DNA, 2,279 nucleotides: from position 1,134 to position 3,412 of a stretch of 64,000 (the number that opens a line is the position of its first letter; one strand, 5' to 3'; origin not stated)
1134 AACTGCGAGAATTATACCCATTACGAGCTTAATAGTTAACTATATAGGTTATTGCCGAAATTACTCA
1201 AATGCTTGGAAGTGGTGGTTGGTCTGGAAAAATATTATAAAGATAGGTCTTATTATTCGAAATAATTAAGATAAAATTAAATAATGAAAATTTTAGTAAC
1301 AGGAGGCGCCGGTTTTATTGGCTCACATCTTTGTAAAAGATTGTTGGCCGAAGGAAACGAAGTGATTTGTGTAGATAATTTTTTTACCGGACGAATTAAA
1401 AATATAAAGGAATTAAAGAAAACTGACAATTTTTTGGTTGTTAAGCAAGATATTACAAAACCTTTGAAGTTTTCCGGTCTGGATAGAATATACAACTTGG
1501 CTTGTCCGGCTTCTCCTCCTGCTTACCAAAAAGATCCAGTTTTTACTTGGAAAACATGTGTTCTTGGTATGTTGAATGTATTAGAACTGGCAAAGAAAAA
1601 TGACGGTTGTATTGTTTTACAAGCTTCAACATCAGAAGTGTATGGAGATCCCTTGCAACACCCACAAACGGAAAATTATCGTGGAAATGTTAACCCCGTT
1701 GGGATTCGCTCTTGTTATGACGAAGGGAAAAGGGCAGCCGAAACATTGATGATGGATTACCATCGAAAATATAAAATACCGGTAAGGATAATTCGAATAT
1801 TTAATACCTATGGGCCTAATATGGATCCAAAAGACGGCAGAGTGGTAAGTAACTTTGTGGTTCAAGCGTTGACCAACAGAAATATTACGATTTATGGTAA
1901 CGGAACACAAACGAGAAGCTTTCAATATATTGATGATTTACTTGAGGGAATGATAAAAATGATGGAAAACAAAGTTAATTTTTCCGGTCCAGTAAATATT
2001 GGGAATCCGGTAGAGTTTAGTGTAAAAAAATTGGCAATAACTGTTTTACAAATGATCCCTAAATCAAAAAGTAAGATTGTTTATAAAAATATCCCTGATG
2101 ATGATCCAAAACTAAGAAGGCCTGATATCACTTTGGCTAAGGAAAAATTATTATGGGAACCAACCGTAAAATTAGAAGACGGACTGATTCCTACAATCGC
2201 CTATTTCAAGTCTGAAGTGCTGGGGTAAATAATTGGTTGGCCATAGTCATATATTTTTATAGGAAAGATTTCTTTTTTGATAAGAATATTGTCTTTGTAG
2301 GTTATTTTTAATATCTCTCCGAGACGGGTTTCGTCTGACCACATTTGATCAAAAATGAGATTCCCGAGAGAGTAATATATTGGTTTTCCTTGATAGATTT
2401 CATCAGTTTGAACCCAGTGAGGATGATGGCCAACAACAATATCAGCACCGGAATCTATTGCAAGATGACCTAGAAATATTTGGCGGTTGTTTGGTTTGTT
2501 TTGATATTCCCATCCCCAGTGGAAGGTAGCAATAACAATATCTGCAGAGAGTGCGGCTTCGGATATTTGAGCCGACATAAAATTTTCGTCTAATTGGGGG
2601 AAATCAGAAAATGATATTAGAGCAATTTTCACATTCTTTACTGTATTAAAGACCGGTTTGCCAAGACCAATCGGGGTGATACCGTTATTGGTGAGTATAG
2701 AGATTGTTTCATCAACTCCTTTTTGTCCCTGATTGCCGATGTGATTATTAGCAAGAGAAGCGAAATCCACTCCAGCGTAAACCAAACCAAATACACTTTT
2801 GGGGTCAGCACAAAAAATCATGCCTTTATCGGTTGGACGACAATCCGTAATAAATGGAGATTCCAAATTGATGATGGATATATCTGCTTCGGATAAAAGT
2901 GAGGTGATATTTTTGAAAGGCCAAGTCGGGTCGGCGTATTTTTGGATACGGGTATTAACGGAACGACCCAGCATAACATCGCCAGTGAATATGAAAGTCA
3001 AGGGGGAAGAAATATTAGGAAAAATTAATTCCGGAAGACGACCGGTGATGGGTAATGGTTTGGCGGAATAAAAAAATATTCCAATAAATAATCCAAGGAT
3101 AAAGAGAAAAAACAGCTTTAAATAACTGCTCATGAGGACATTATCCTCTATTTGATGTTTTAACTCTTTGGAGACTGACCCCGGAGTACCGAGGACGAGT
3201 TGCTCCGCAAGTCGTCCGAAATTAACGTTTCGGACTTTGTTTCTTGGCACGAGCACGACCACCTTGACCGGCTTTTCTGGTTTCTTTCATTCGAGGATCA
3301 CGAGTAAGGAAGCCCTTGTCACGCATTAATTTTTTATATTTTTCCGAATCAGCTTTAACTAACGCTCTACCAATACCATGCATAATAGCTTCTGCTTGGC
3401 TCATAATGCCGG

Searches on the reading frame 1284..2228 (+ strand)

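Call 53: search_protein_families(library=pfam, proteins=[window:1284-2228:+], max_evalue=0.001)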
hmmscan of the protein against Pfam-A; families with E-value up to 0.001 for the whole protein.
window:1284-2228:+ (314 aa): 7 families
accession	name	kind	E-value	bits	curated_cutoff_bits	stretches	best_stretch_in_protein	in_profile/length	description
PF16363.11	GDP_Man_Dehyd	-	3.5e-55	188.2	27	1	4-301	1-329/332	GDP-mannose 4,6 dehydratase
PF01370.27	Epimerase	-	6.4e-52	176.8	20.9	1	3-240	1-240/240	NAD dependent epimerase/dehydratase family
PF07993.18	NAD_binding_4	-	1.7e-10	40.9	20.1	1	89-191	109-220/258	Male sterility protein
PF01073.25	3Beta_HSD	-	2.1e-09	37.3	22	1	4-216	1-218/280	3-beta hydroxysteroid dehydrogenase/isomerase family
PF02719.21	Polysacc_synt_2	-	1.4e-06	28.2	20.2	1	3-116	1-128/293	Polysaccharide biosynthesis protein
PF00106.31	adh_short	-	7.6e-06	26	26.6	1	3-60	3-61/195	short chain dehydrogenase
PF04321.23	RmlD_sub_bind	-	6.6e-05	22.6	27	1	1-261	1-234/287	RmlD substrate binding domain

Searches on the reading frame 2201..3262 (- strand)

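Call 53: search_protein_families(library=pfam, proteins=[window:2201-3262:-], max_evalue=0.001)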
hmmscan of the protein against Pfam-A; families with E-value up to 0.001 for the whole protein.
window:2201-3262:- (353 aa): 1 family
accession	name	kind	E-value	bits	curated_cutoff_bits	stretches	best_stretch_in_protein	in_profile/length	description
PF09587.15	PGA_cap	-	2.2e-61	208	27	1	89-306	1-255/255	Bacterial capsule synthesis protein PGA_cap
